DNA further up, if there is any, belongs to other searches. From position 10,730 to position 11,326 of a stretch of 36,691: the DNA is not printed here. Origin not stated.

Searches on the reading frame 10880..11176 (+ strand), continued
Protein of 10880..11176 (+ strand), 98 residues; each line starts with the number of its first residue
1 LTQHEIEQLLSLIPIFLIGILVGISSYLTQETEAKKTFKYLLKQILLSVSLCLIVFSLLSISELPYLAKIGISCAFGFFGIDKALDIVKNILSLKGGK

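Call 77: get_annotated_region(hit=H28, flank=700)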
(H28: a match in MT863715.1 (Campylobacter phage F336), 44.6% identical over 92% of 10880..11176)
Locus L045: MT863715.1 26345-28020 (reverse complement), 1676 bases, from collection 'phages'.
description: Campylobacter phage F336, complete genome.
organism: Campylobacter phage F336 (NCBI taxid 2794361)
taxonomy: Viruses; Duplodnaviria; Heunggongvirae; Uroviricota; Caudoviricetes; Eucampyvirinae; Fletchervirus
host: Campylobacter jejuni 1447; source: duck intestine; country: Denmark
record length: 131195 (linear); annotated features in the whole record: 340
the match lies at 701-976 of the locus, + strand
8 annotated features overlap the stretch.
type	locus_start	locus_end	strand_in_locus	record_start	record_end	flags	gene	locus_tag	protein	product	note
CDS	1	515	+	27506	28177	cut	-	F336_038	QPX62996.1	putative receptor binding protein assembly chaperone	DUF4376 at C-terminal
CDS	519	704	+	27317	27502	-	-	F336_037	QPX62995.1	putative antiholin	Transmembrane protein - N in C out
regulatory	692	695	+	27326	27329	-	-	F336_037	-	ribosome_binding_site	-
CDS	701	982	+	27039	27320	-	hol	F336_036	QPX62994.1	holin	LydA-like holin; Transmembrane protein - N out C out; InterPro:IPR032126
CDS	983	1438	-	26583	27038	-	-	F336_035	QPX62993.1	putative tail completion and sheath stabilizer protein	-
regulatory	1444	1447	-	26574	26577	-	-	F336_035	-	ribosome_binding_site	-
regulatory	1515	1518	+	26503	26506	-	-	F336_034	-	ribosome_binding_site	-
CDS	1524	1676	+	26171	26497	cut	-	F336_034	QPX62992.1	hypothetical protein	-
